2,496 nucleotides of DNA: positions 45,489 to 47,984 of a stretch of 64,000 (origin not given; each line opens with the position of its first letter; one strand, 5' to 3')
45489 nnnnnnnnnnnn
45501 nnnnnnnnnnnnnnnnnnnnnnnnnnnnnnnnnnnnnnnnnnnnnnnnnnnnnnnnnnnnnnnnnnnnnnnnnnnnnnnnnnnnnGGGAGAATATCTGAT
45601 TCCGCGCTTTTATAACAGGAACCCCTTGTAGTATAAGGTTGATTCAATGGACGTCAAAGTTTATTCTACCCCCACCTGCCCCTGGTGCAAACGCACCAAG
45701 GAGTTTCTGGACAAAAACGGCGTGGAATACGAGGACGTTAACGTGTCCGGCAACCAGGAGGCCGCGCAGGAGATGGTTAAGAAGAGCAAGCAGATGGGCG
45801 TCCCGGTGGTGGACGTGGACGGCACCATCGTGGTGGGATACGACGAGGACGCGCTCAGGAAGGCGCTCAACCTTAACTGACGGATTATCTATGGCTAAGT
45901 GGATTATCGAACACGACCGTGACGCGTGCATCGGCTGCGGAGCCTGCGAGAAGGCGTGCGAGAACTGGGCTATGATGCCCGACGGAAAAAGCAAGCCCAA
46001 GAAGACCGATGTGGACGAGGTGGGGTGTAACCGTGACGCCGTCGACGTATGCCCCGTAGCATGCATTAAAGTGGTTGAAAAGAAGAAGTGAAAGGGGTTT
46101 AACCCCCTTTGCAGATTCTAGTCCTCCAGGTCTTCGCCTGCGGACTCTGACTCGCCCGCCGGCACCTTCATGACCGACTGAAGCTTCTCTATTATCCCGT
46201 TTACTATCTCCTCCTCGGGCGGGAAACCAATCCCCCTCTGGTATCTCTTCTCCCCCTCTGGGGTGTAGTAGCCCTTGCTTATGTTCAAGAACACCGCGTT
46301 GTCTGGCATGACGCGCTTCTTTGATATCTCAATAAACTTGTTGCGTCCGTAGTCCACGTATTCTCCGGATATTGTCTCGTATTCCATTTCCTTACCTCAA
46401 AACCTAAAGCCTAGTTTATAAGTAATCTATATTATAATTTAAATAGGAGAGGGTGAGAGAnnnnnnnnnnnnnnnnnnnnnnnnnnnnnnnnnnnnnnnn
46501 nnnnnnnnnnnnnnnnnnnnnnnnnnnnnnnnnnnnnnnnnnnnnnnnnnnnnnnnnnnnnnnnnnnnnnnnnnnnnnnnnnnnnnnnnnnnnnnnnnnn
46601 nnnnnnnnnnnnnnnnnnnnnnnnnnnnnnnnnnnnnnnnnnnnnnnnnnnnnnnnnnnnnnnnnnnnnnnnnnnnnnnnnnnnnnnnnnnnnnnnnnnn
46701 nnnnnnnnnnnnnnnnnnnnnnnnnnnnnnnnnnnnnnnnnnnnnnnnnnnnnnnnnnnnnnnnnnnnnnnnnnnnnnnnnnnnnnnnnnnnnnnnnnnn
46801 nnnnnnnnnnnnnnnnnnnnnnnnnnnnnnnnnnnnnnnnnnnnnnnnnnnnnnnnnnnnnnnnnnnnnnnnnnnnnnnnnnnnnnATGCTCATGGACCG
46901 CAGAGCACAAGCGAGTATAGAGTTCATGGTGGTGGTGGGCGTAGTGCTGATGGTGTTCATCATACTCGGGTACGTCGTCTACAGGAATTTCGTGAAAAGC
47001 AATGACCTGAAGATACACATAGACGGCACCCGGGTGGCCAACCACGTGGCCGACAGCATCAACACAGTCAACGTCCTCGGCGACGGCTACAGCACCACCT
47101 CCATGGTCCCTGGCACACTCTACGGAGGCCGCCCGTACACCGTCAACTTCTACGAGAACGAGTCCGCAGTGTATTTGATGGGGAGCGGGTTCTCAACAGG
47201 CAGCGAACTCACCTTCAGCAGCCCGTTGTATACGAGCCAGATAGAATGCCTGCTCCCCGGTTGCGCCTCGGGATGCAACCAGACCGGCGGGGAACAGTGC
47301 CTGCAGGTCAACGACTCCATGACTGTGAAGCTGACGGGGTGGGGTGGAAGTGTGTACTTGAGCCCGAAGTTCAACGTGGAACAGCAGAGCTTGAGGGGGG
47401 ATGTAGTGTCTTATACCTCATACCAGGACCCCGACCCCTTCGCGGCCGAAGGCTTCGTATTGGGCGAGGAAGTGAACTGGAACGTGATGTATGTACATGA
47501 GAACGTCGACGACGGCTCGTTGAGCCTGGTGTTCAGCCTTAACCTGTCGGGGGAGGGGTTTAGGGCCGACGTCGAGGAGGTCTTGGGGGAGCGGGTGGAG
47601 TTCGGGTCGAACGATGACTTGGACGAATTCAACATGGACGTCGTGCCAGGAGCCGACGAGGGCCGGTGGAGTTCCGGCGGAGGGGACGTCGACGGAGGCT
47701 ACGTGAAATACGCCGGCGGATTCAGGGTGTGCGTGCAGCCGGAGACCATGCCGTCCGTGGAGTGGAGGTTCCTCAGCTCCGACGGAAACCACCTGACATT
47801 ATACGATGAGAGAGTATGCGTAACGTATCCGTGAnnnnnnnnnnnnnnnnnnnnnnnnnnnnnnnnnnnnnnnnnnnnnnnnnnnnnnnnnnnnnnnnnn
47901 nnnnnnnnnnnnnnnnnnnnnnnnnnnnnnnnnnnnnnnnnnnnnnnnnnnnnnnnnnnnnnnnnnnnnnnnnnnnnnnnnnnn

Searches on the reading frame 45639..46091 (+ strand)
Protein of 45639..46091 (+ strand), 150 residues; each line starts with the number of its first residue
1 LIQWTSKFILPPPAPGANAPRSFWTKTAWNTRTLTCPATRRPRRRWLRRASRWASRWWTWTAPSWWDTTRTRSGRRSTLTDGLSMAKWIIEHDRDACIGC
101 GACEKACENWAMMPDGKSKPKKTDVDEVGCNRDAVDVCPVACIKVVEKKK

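Call 52: search_protein_families(library=pfam, proteins=[window:45639-46091:+], max_evalue=0.001)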
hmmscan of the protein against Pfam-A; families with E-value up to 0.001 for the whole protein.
window:45639-46091:+ (150 aa): 7 families
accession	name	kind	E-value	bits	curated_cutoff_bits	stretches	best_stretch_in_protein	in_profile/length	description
PF12837.12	Fer4_6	-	2e-06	27.9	25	1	89-107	1-19/24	4Fe-4S binding domain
PF12797.12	Fer4_2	-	3.2e-06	27.2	24.5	1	88-107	1-20/22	4Fe-4S binding domain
PF13459.11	Fer4_15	-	4.1e-06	27.8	22.4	1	90-145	1-66/66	4Fe-4S single cluster domain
PF13370.11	Fer4_13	-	5e-06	27.5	24.5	1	93-145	2-58/58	4Fe-4S single cluster domain of Ferredoxin I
PF14697.11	Fer4_21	-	7.7e-06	26.4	35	1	93-144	4-58/59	4Fe-4S dicluster domain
PF00037.32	Fer4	-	1.9e-05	24.7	21.1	1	91-107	2-18/24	4Fe-4S binding domain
PF12838.12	Fer4_7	-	5.8e-05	23.9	27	1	97-141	2-51/52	4Fe-4S dicluster domain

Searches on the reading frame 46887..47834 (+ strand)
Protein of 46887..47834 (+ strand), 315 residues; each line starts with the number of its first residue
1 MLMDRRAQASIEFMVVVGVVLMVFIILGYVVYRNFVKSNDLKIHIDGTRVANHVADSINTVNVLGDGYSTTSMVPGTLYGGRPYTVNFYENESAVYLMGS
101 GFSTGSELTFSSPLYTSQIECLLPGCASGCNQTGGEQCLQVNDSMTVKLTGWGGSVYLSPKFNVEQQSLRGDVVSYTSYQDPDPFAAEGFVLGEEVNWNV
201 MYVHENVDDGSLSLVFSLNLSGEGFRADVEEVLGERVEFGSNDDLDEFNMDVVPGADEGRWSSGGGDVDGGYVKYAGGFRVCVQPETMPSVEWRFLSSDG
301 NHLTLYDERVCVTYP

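Call 51: search_protein_families(library=pfam, proteins=[window:46887-47834:+], max_evalue=0.001)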
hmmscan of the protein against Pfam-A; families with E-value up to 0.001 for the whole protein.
window:46887-47834:+ (315 aa): 0 families

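Call 71: search_protein_families(library=ncbifam, proteins=[window:46887-47834:+], max_evalue=0.1)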
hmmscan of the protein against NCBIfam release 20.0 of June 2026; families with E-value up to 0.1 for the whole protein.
window:46887-47834:+ (315 aa): 1 family
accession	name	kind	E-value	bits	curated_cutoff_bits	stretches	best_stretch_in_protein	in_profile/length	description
NF006283.1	PRK08455.1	equivalog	0.009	15.7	187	1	11-97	18-105/182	flagellar basal body-associated protein FliL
